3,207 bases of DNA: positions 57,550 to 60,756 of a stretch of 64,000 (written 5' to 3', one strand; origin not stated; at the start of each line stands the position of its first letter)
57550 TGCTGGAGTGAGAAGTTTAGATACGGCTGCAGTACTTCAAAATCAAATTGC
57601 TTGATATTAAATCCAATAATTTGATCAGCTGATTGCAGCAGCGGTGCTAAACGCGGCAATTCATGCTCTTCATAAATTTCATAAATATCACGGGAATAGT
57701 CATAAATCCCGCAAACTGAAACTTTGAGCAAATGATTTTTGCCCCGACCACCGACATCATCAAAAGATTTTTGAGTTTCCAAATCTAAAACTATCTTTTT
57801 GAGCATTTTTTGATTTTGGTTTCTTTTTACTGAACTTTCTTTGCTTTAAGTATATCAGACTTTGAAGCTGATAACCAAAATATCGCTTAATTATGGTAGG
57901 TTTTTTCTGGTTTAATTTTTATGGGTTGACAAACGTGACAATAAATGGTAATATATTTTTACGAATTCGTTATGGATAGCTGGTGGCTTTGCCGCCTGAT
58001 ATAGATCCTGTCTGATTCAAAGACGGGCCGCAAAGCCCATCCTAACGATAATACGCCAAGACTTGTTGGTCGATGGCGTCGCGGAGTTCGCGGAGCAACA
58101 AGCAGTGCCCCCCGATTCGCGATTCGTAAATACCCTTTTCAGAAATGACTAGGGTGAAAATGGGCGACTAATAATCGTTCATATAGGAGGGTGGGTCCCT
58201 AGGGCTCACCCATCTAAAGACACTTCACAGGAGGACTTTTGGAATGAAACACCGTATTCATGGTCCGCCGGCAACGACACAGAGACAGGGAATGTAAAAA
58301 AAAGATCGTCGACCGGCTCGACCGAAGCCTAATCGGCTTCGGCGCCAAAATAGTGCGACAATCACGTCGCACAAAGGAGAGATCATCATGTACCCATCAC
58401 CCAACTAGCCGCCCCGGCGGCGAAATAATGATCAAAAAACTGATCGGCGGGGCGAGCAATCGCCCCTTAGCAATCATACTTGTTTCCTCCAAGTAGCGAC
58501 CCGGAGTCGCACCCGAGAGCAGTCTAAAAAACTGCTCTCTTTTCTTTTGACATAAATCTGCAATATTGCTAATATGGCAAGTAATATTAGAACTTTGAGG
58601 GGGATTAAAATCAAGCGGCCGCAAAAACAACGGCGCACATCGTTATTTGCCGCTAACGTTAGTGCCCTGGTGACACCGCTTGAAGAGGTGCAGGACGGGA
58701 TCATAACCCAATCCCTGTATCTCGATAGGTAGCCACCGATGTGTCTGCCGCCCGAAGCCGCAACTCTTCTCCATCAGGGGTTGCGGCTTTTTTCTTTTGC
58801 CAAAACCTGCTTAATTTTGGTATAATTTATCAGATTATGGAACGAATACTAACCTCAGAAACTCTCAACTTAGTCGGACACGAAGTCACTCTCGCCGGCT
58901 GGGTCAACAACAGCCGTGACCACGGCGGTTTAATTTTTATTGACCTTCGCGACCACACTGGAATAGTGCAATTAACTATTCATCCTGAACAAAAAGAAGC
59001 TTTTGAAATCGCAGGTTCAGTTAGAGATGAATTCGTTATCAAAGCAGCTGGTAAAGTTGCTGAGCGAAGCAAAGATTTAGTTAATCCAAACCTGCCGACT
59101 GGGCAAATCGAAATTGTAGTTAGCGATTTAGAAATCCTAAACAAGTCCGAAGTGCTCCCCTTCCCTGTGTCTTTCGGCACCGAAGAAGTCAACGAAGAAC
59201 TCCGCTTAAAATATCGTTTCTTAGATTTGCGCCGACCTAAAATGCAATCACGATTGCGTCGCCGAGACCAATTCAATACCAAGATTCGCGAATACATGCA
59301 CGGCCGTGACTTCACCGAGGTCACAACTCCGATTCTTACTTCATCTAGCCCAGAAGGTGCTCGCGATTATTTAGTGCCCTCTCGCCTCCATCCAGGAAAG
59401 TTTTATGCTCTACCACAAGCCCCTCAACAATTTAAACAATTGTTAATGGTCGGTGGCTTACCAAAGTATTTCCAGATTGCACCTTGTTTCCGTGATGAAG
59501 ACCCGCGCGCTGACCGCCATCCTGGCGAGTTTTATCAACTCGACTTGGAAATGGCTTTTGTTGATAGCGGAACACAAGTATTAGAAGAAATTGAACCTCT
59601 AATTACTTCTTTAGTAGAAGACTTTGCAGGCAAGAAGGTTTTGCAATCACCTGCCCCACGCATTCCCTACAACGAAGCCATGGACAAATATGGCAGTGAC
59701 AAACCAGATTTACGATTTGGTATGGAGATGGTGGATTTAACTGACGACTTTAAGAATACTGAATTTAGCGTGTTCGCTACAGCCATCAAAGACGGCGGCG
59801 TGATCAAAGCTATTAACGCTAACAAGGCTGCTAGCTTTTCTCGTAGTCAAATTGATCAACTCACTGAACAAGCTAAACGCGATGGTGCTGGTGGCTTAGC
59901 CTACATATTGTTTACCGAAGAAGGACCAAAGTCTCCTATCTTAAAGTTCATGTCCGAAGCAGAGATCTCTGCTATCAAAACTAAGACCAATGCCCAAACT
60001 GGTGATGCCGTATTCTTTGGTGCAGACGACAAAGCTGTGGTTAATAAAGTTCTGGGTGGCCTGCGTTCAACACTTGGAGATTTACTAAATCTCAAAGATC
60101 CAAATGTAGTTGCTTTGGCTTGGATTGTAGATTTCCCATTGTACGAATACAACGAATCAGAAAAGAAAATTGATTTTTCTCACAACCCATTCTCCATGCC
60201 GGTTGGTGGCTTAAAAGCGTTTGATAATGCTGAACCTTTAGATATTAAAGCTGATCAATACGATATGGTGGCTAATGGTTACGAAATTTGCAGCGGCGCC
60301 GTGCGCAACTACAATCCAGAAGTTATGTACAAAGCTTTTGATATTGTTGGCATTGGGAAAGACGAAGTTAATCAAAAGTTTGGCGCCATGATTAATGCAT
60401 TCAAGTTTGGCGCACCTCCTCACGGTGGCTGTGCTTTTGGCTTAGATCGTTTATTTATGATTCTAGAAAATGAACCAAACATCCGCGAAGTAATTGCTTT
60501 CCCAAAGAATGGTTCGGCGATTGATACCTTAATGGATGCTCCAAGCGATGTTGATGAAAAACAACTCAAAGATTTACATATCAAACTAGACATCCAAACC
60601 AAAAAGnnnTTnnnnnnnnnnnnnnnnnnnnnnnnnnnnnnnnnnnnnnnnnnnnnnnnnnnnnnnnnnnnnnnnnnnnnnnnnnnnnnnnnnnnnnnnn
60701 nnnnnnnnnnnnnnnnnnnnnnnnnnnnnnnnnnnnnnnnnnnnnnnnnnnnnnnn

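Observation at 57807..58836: About 0.9-kb GC-rich, highly structured non-coding island with two consensus promoter/terminator units upstream of aspS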

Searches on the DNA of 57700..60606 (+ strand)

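Call 4: search_rna_families(source=window, start=57700, end=58900, threshold=evalue, max_evalue=10, show_alignments=4)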
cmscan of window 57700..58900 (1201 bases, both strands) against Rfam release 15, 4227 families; matches with E-value up to 10: 8.
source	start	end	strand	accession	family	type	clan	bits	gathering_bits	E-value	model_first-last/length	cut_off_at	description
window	58757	58813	-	RF02418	Spd-sr07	Gene; sRNA;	-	22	55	1.3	1-63/63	no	Streptococcus sRNA Spd-sr07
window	58776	58800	+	RF00489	ctRNA_p42d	Gene; antisense;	-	21.1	50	0.12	1-46/46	no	ctRNA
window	58623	58794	+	RF02883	BcKCsr2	Gene; sRNA;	-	19.4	40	0.093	1-129/129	no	Burkholderia sRNA 2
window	58292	58465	+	RF01851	cyano_tmRNA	Gene;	CL00001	18.6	70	0.011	1-288/288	no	Cyanobacteria transfer-messenger RNA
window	58605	58633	+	RF01079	RF_site3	Cis-reg; frameshift_element;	-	18.4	50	2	1-39/39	no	Putative RNA-dependent RNA polymerase ribosomal frameshift site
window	57794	57824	-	RF02925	6A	Gene; sRNA;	-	16.9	41.2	5.8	1-52/52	no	6A RNA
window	58591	58645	+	RF01057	SAH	Cis-reg; riboswitch;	-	15.2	37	6.2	1-78/78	no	SAH (S-adenosyl-L-homocysteine) riboswitch aptamer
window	58432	58553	-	RF00619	U6atac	Gene; snRNA; splicing;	CL00009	10.8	33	7.9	1-126/126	no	U6atac minor spliceosomal RNA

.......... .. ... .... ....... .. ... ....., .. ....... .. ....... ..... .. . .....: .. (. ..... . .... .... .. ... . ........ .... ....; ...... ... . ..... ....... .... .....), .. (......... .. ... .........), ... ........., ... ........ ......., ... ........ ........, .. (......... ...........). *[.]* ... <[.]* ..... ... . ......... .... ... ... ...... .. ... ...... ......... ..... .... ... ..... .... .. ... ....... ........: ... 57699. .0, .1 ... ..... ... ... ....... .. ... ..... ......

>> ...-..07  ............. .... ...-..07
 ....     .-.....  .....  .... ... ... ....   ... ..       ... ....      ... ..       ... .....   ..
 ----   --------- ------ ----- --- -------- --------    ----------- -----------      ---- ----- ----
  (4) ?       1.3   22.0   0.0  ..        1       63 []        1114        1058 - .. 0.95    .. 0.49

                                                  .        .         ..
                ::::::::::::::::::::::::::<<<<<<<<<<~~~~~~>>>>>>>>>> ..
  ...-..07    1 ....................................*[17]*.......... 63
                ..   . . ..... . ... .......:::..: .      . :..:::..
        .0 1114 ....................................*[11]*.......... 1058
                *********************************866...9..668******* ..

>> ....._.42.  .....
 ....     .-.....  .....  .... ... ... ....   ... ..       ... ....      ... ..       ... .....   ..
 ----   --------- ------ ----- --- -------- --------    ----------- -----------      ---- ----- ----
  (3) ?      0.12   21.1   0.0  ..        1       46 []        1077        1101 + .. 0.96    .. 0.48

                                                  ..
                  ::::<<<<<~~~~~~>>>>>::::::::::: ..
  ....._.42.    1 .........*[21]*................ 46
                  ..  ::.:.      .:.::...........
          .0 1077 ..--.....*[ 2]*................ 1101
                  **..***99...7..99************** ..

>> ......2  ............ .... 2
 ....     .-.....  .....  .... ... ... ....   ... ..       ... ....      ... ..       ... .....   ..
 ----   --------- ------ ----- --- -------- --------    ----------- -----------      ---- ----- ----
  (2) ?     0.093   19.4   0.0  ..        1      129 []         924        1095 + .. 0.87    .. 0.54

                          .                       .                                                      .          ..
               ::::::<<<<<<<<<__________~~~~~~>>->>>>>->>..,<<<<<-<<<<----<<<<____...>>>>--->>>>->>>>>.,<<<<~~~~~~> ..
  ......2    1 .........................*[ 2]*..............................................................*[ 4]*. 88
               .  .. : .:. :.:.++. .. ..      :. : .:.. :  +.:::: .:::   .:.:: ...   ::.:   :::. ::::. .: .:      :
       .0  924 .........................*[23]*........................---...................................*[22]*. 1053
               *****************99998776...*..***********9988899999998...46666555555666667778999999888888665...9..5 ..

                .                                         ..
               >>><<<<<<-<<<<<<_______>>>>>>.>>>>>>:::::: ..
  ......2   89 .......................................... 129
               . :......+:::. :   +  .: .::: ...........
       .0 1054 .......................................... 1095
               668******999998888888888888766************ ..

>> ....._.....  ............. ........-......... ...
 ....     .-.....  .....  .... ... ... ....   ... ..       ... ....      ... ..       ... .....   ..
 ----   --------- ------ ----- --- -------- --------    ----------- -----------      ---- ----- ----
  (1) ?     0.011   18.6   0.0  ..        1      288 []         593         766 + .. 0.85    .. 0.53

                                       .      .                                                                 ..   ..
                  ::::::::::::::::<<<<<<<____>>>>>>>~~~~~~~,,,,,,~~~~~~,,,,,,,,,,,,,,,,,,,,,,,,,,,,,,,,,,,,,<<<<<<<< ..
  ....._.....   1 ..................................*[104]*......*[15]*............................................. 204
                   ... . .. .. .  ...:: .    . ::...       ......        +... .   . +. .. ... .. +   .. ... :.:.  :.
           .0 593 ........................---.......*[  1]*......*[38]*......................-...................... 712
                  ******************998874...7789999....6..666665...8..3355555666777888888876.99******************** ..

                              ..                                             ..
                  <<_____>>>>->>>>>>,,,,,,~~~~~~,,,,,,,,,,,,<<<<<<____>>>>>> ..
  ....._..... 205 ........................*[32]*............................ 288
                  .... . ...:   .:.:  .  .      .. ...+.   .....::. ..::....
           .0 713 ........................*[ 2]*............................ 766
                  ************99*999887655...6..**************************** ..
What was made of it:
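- On tmRNA: The best Rfam hit is cyano_tmRNA at 18.6 bits against a gathering score of 70, with a 104-nt deletion (call 4).
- On SRP RNA / 6S RNA / RNase P RNA: No hit at E<=10 (call 4).
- A weak cyano_tmRNA alignment: 18.6 bits, E = 0.011 (call 4). No SRP or 6S hit even at E<=10 (call 4).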

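Call 19: search_rna_families(sources=[L001, L002, L003, L006, L007, L008, L009, L010, L011, L012, L013, L015, L021, L059, L022], threshold=gathering)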
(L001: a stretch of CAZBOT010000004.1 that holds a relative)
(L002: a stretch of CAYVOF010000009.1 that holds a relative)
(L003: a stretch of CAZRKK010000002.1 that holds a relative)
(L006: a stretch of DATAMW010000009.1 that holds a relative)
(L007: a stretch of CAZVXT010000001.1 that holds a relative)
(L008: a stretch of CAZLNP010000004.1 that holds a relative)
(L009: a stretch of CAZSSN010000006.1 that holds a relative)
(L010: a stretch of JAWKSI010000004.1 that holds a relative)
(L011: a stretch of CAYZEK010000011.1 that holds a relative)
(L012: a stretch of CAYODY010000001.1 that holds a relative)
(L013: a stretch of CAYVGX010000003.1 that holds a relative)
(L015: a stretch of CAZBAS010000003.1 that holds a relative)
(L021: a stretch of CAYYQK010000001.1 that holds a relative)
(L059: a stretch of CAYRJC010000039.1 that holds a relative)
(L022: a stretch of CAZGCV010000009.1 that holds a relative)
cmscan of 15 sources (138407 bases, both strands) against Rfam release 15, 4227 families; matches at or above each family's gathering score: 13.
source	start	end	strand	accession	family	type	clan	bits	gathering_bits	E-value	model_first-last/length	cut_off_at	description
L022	4425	4496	+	RF00005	tRNA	Gene; tRNA;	CL00001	64.9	29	1.7e-11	1-71/71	no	tRNA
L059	6355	6426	+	RF00005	tRNA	Gene; tRNA;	CL00001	64.8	29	1.8e-11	1-71/71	no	tRNA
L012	7697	7768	+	RF00005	tRNA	Gene; tRNA;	CL00001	64.5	29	2.3e-11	1-71/71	no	tRNA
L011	7596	7667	+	RF00005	tRNA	Gene; tRNA;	CL00001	63.8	29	3.4e-11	1-71/71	no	tRNA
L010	7908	7979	+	RF00005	tRNA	Gene; tRNA;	CL00001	63.4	29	4.5e-11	1-71/71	no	tRNA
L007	8465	8536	+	RF00005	tRNA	Gene; tRNA;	CL00001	63.3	29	4.7e-11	1-71/71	no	tRNA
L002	8616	8687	+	RF00005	tRNA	Gene; tRNA;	CL00001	62.2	29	9.5e-11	1-71/71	no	tRNA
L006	7045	7116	+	RF00005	tRNA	Gene; tRNA;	CL00001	62.2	29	9.5e-11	1-71/71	no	tRNA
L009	7531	7602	+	RF00005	tRNA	Gene; tRNA;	CL00001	62.2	29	9.5e-11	1-71/71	no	tRNA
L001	7507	7578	+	RF00005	tRNA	Gene; tRNA;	CL00001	61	29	2e-10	1-71/71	no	tRNA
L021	7708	7779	+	RF00005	tRNA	Gene; tRNA;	CL00001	60.3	29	3.2e-10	1-71/71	no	tRNA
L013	7570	7641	+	RF00005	tRNA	Gene; tRNA;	CL00001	58.2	29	1.2e-09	1-71/71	no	tRNA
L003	7782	7853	+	RF00005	tRNA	Gene; tRNA;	CL00001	56.2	29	4.2e-09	1-71/71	no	tRNA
